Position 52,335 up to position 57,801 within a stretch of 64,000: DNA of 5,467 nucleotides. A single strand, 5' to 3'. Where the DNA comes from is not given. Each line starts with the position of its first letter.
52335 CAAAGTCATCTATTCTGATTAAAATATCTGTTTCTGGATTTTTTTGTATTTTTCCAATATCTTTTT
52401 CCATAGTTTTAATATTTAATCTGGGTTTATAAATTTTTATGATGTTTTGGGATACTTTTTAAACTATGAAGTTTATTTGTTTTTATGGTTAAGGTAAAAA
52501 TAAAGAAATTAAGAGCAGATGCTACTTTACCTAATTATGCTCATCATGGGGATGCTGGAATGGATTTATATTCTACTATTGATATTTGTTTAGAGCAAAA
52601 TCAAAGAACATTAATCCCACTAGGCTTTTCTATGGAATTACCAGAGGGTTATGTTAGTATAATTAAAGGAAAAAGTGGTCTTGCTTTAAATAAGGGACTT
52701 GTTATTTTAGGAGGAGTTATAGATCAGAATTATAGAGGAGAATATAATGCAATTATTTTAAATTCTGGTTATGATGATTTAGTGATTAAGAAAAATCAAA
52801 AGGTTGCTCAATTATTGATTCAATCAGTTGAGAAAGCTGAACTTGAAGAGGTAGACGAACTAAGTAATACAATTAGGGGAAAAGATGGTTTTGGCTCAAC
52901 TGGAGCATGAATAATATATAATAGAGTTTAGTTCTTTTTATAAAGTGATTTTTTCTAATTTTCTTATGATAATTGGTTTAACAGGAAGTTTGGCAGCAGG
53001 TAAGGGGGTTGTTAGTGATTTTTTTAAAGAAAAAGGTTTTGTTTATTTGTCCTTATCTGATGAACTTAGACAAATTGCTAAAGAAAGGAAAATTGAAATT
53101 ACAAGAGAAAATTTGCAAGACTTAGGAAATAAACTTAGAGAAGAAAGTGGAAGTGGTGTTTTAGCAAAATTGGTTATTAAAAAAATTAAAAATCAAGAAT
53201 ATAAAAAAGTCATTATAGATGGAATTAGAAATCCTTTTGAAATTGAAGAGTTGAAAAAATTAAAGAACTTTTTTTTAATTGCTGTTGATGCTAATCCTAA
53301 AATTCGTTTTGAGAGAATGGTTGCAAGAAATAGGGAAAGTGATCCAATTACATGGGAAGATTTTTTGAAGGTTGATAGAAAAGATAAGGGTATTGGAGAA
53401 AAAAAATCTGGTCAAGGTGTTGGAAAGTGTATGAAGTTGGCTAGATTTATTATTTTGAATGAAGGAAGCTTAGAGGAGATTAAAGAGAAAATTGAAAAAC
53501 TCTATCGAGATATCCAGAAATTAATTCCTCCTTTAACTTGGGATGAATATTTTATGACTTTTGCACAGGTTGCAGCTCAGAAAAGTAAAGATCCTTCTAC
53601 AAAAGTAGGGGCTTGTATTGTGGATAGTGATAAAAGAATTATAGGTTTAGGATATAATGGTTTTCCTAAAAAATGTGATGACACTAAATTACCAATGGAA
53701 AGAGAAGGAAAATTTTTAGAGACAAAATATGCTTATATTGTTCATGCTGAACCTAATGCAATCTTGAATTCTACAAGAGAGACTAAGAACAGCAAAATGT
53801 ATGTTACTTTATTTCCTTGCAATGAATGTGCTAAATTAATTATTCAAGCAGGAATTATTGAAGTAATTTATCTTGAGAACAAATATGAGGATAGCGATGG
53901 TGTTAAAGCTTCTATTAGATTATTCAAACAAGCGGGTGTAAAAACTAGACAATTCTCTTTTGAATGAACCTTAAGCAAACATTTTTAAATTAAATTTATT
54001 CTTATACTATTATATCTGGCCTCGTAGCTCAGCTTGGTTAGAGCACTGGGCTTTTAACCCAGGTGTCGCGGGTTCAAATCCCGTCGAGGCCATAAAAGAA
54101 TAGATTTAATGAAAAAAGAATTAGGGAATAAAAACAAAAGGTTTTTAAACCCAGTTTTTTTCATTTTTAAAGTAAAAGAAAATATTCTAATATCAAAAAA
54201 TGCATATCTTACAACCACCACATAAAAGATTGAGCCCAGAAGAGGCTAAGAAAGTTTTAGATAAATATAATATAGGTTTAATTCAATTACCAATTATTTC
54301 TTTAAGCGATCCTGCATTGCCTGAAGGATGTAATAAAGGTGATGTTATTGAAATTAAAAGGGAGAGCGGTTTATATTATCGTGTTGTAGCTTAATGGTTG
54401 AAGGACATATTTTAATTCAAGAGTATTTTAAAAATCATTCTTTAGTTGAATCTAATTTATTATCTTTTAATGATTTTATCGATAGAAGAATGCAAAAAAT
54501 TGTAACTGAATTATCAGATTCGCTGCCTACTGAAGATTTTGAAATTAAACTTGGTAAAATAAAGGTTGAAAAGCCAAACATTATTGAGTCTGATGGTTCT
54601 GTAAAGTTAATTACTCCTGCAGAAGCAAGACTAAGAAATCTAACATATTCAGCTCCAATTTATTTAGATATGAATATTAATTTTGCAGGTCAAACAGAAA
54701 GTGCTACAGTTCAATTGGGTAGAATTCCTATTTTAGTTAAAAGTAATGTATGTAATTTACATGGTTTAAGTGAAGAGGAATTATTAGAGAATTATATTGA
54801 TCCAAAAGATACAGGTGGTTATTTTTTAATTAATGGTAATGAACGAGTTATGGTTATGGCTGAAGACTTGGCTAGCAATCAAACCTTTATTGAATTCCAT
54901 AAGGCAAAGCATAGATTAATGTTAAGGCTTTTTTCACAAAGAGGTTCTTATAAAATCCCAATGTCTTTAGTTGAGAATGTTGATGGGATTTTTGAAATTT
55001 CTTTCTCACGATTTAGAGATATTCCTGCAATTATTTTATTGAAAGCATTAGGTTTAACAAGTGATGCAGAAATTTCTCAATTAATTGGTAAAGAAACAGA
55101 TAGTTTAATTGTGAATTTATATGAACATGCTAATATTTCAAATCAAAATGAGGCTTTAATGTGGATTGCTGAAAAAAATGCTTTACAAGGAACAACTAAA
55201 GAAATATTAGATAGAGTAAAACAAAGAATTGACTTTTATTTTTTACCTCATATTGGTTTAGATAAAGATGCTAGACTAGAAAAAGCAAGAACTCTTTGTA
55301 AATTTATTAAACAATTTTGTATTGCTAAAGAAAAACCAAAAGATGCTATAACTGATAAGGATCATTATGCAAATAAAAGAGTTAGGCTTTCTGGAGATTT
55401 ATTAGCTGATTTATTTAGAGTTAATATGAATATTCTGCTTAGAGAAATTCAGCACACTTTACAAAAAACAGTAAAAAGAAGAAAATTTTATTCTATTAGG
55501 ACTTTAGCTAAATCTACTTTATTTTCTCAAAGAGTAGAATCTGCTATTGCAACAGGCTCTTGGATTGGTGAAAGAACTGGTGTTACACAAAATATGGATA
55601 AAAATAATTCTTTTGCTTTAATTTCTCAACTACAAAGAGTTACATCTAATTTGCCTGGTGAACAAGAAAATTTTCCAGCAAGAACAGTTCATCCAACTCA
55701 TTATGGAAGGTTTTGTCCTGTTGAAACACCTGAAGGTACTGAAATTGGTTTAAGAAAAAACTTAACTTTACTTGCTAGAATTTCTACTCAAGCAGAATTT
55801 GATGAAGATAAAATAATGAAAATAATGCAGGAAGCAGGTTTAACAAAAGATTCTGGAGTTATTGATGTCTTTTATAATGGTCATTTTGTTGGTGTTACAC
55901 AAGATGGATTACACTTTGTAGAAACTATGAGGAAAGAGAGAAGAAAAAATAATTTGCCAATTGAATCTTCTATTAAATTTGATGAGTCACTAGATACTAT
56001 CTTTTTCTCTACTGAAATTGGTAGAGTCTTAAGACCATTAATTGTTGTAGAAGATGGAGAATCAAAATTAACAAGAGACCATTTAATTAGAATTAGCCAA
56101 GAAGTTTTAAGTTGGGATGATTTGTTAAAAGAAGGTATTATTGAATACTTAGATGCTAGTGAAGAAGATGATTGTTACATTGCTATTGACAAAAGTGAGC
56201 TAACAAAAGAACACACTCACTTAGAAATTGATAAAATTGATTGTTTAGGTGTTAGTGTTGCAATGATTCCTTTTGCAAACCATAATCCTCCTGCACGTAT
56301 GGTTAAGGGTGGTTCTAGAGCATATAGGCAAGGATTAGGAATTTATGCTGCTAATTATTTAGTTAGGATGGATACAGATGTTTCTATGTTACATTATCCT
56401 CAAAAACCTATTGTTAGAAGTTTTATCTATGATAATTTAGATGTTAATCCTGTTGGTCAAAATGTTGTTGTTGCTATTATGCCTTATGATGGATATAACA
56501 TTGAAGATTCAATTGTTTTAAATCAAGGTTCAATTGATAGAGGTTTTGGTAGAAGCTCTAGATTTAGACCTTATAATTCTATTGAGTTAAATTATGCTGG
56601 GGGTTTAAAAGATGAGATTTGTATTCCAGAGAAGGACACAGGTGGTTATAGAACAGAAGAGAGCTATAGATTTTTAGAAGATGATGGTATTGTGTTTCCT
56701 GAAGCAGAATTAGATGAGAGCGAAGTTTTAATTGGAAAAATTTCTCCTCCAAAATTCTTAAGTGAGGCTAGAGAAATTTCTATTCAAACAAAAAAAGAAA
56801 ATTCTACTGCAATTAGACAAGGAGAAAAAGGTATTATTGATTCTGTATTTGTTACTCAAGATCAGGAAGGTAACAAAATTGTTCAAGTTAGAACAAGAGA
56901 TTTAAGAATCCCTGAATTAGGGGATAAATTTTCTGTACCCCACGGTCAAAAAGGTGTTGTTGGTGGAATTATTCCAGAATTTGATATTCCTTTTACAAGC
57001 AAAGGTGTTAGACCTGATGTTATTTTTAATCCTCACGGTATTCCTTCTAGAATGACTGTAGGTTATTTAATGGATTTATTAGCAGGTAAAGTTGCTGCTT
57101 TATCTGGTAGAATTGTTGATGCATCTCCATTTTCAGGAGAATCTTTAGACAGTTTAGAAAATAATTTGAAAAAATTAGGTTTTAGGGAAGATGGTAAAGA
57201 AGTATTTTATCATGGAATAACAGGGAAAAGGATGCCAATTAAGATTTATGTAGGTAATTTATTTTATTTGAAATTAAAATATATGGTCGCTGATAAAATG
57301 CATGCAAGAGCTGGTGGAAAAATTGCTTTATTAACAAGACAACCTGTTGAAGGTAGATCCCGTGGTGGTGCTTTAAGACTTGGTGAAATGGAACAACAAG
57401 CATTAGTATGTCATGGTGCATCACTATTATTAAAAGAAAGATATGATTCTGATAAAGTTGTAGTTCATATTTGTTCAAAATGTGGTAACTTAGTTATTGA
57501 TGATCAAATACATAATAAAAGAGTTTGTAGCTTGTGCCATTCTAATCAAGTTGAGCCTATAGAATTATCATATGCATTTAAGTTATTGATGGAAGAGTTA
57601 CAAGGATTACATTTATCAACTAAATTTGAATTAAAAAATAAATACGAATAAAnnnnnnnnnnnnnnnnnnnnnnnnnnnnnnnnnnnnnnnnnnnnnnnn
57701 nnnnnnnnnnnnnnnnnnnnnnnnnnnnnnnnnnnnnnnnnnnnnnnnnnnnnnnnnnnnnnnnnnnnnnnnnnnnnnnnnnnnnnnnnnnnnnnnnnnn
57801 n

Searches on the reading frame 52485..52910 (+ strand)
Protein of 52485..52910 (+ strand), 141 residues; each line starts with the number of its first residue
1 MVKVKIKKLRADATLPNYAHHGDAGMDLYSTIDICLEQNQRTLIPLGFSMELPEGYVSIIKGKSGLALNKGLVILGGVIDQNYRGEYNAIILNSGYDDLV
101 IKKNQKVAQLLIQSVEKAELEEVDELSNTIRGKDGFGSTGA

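Call 17: search_protein_families(library=pfam, proteins=[window:52485-52910:+], max_evalue=0.001)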
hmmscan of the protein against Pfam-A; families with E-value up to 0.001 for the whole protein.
window:52485-52910:+ (141 aa): 2 families
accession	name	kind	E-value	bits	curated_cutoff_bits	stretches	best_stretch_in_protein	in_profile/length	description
PF00692.24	dUTPase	-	1.6e-31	109.2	22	1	12-140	2-129/129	dUTPase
PF22769.1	DCD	-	2.3e-05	25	27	1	34-113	71-151/153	dCTP deaminase-like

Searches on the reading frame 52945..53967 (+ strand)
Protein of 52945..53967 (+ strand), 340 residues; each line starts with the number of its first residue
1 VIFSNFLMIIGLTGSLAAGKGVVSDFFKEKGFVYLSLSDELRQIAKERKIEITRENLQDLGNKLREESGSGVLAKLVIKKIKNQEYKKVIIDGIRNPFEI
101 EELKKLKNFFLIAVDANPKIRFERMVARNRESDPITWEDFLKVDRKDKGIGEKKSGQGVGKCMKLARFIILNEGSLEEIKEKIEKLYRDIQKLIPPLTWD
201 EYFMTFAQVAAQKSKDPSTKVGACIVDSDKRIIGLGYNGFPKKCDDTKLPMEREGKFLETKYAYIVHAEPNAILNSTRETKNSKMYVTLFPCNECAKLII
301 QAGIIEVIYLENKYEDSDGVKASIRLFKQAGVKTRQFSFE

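Call 17: search_protein_families(library=pfam, proteins=[window:52945-53967:+], max_evalue=0.001)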
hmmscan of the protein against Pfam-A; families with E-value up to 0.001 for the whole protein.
window:52945-53967:+ (340 aa): 5 families
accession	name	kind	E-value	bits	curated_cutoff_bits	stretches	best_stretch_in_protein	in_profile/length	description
PF00383.29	dCMP_cyt_deam_1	-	1.6e-25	89.3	25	1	198-310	2-101/102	Cytidine and deoxycytidylate deaminase zinc-binding region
PF14437.12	MafB19-deam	-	3.1e-14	53.5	27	1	199-324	3-113/142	MafB19-like deaminase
PF13238.12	AAA_18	-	6.5e-11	43.2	29.4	1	10-133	1-116/128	AAA domain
PF13207.12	AAA_17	-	3.1e-10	40.9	27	1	17-138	5-133/136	AAA domain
PF01121.26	CoaE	-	4.2e-05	23.7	27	1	8-102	1-93/180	Dephospho-CoA kinase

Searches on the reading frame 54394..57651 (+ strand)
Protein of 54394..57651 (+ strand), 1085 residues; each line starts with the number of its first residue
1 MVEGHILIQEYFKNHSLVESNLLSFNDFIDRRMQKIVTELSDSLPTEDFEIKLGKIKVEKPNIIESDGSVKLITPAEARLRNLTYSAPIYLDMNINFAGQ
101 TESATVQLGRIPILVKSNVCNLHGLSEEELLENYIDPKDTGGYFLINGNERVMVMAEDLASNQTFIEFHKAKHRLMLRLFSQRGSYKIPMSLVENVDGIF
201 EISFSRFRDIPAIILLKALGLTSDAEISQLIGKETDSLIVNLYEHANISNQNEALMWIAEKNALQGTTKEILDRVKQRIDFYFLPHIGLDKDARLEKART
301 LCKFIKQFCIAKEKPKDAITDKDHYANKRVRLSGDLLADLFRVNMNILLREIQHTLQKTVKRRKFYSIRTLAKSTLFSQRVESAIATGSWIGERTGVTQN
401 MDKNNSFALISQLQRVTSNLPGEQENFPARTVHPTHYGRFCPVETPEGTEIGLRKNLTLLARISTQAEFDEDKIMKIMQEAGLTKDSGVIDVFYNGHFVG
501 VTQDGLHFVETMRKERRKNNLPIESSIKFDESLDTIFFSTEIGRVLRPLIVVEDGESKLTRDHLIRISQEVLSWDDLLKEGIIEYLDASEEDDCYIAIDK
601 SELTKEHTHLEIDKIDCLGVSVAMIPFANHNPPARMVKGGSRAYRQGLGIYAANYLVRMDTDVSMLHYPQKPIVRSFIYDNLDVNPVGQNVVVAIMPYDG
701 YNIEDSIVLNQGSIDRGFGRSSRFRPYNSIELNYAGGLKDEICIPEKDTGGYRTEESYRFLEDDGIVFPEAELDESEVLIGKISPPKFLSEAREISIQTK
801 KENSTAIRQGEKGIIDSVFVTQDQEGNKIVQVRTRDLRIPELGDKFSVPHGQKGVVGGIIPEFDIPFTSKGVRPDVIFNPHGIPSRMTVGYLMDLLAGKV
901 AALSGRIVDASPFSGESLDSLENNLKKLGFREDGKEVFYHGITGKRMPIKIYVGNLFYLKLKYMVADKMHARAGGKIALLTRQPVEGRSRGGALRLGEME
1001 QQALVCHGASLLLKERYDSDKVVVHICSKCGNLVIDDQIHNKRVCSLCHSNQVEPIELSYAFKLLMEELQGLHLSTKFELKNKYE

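Call 17: search_protein_families(library=pfam, proteins=[window:54394-57651:+], max_evalue=0.001)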
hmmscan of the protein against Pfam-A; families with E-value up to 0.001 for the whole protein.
window:54394-57651:+ (1085 aa): 8 families
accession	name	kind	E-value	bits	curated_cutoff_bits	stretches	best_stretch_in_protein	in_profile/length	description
PF00562.33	RNA_pol_Rpb2_6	-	5.7e-114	381.6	23.4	1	624-990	4-373/373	RNA polymerase Rpb2, domain 6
PF04563.20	RNA_pol_Rpb2_1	-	2.1e-45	155.2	28.2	1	17-374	2-198/203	RNA polymerase beta subunit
PF04565.21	RNA_pol_Rpb2_3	-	5.9e-20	71.6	21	1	399-463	1-68/68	RNA polymerase Rpb2, domain 3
PF04560.25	RNA_pol_Rpb2_7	-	3.1e-19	69.6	32.1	1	992-1079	1-85/87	RNA polymerase Rpb2, domain 7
PF04566.18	RNA_pol_Rpb2_4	-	4.4e-16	59.1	28.7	1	492-553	1-62/62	RNA polymerase Rpb2, domain 4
PF04561.19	RNA_pol_Rpb2_2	-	3.2e-12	46.9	21.7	1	193-331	34-190/190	RNA polymerase Rpb2, domain 2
PF04567.22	RNA_pol_Rpb2_5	-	6.8e-09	36.9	21.1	1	574-608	1-35/66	RNA polymerase Rpb2, domain 5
PF23145.1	Zf_2nd_IFT121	-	0.00059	19.9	25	0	1025-1051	17-43/45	IFT121, second zinc finger domain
